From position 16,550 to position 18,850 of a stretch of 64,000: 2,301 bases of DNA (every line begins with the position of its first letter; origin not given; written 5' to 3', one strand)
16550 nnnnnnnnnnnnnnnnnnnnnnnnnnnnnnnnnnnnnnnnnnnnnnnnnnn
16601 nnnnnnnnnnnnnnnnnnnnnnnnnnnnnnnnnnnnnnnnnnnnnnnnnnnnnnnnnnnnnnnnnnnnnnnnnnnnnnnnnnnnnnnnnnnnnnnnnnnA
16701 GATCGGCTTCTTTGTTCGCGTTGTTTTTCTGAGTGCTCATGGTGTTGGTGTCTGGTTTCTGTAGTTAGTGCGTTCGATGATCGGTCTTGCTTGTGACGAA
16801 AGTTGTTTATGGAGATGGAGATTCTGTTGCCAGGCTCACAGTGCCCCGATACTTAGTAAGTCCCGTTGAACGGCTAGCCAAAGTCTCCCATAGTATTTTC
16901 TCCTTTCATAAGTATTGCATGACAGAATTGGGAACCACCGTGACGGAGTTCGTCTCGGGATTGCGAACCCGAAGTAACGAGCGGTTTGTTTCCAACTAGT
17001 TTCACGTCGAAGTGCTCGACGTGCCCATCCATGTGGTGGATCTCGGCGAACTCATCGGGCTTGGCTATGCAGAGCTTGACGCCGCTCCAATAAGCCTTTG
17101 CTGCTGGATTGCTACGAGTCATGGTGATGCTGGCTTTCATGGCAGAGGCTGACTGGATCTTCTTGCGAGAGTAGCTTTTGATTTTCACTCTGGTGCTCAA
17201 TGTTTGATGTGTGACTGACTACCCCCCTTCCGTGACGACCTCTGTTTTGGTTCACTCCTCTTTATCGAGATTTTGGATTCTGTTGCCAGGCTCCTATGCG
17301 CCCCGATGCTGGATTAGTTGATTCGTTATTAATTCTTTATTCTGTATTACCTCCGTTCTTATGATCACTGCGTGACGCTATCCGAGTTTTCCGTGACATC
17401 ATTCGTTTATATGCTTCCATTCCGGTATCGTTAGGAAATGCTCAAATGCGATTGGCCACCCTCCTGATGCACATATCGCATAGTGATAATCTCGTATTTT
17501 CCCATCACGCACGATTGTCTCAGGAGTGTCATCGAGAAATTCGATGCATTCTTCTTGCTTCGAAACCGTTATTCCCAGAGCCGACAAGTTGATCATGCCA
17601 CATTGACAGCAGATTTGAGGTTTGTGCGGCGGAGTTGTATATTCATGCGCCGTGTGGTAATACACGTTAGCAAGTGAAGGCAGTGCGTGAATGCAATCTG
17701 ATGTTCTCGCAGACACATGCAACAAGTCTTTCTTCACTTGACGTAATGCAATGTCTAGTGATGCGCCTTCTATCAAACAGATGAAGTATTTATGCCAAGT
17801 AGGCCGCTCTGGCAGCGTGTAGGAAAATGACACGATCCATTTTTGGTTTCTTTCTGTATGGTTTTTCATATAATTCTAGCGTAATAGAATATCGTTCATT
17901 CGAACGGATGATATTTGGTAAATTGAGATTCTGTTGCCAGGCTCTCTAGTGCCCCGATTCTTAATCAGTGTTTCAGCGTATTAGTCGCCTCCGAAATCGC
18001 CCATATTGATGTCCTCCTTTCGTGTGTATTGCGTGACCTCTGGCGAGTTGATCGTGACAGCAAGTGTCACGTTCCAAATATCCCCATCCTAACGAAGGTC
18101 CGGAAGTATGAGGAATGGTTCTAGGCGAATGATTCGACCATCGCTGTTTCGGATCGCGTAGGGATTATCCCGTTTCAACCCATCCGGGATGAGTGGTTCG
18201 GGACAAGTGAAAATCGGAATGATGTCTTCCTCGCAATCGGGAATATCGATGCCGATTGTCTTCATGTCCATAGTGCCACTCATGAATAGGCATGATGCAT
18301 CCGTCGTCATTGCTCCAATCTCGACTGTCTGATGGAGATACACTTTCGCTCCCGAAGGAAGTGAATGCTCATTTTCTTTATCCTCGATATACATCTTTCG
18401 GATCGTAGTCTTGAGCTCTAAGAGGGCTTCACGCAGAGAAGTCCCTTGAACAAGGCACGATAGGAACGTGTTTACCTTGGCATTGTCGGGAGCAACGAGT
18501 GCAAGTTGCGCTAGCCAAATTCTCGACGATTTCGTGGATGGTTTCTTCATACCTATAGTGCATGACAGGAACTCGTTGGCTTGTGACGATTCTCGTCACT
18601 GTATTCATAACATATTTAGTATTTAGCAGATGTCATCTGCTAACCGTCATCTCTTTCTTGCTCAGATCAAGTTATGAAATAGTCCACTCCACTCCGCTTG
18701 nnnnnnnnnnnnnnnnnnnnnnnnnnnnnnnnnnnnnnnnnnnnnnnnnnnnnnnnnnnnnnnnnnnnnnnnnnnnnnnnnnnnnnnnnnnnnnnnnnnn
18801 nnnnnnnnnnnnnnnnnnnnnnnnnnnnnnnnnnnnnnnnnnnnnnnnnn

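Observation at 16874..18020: Two Shine-Dalgarno-driven mini-ORFs encoding MGDFG(GD), differing only at synonymous third positions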

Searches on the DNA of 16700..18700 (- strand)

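Call 22: search_rna_families(source=window, start=16700, end=18700, threshold=evalue, max_evalue=10)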
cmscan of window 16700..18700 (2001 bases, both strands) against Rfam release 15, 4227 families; matches with E-value up to 10: 1.
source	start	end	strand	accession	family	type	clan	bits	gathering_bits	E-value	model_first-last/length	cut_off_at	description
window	17269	17366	-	RF01849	alpha_tmRNA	Gene;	CL00001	21.4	50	0.00072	1-355/355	no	Alphaproteobacteria transfer-messenger RNA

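Call 24: search_rna_families(source=window, start=17200, end=17420, threshold=evalue, max_evalue=10, show_alignments=2)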
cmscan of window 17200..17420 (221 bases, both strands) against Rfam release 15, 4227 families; matches with E-value up to 10: 2.
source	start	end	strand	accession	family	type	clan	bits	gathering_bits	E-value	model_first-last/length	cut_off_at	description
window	17269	17420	-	RF01849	alpha_tmRNA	Gene;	CL00001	13.9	50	0.014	19-355/355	5'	Alphaproteobacteria transfer-messenger RNA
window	17245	17298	+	RF02292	TtnuCD16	Gene; snRNA; snoRNA; CD-box;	-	11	75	7.6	1-58/58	no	Tetrahymena snoRNA TtnuCD16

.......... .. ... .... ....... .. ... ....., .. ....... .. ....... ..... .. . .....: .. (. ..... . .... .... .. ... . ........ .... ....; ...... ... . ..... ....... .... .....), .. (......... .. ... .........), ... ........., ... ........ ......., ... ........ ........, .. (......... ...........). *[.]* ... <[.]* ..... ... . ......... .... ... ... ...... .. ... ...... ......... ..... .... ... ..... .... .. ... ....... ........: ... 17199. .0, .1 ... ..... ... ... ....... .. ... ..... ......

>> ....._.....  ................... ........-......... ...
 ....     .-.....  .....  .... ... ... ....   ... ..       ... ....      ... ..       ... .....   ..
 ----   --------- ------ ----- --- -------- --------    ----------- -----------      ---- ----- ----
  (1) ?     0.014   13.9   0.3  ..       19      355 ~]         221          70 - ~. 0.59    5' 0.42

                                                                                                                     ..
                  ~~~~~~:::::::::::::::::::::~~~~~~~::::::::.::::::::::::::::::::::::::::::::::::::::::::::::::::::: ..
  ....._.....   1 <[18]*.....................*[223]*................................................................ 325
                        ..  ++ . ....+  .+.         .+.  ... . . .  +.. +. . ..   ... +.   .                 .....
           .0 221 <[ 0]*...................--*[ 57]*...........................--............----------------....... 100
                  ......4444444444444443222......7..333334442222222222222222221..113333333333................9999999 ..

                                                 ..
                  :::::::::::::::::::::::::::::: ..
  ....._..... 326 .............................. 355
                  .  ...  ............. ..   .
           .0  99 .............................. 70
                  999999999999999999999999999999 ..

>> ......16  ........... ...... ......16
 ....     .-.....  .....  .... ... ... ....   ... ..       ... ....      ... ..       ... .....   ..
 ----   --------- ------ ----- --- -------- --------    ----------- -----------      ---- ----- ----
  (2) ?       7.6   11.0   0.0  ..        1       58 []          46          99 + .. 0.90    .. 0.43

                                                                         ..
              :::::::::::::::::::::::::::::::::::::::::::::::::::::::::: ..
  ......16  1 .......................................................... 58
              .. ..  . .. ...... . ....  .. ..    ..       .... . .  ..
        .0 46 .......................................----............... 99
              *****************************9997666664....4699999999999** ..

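Call 28: search_rna_families(sources=[L018, L017, L007], threshold=evalue, max_evalue=5, show_alignments=4)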
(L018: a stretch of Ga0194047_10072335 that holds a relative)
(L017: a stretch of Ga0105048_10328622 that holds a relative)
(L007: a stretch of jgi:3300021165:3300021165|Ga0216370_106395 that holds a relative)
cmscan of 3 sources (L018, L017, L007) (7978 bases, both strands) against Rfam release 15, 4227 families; matches with E-value up to 5: 11.
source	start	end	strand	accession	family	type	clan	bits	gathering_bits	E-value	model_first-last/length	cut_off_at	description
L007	1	29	+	RF01330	CRISPR-DR16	Gene; CRISPR;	-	26.7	35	0.0072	9-37/37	5'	CRISPR RNA direct repeat element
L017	1522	1651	+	RF01849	alpha_tmRNA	Gene;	CL00001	25.5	50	0.00017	1-355/355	no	Alphaproteobacteria transfer-messenger RNA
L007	2606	2639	-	RF00523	Prion_pknot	Cis-reg;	-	24.8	39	0.37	1-40/40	no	Prion pseudoknot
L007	2373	2489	+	RF01849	alpha_tmRNA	Gene;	CL00001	22.9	50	0.001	1-355/355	no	Alphaproteobacteria transfer-messenger RNA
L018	265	374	-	RF01849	alpha_tmRNA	Gene;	CL00001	22.1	50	0.0017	1-355/355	no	Alphaproteobacteria transfer-messenger RNA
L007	903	1024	-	RF00446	mir-133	Gene; miRNA;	-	22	55.5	0.27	1-74/74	no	mir-133 microRNA precursor family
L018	414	537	-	RF01849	alpha_tmRNA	Gene;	CL00001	20.1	50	0.0073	1-355/355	no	Alphaproteobacteria transfer-messenger RNA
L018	1261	1306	+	RF01153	sn3060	Gene; snRNA; snoRNA; CD-box;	-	19.6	45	2.7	1-67/67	no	Small nucleolar RNA sn3060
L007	563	679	+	RF00195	RsmY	Gene; sRNA;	CL00106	18.1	57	0.52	1-121/121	no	RsmY RNA family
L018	594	692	-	RF01849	alpha_tmRNA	Gene;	CL00001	15.4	50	0.19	1-355/355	no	Alphaproteobacteria transfer-messenger RNA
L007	1734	1840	+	RF01849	alpha_tmRNA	Gene;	CL00001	15.3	50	0.2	1-355/355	no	Alphaproteobacteria transfer-messenger RNA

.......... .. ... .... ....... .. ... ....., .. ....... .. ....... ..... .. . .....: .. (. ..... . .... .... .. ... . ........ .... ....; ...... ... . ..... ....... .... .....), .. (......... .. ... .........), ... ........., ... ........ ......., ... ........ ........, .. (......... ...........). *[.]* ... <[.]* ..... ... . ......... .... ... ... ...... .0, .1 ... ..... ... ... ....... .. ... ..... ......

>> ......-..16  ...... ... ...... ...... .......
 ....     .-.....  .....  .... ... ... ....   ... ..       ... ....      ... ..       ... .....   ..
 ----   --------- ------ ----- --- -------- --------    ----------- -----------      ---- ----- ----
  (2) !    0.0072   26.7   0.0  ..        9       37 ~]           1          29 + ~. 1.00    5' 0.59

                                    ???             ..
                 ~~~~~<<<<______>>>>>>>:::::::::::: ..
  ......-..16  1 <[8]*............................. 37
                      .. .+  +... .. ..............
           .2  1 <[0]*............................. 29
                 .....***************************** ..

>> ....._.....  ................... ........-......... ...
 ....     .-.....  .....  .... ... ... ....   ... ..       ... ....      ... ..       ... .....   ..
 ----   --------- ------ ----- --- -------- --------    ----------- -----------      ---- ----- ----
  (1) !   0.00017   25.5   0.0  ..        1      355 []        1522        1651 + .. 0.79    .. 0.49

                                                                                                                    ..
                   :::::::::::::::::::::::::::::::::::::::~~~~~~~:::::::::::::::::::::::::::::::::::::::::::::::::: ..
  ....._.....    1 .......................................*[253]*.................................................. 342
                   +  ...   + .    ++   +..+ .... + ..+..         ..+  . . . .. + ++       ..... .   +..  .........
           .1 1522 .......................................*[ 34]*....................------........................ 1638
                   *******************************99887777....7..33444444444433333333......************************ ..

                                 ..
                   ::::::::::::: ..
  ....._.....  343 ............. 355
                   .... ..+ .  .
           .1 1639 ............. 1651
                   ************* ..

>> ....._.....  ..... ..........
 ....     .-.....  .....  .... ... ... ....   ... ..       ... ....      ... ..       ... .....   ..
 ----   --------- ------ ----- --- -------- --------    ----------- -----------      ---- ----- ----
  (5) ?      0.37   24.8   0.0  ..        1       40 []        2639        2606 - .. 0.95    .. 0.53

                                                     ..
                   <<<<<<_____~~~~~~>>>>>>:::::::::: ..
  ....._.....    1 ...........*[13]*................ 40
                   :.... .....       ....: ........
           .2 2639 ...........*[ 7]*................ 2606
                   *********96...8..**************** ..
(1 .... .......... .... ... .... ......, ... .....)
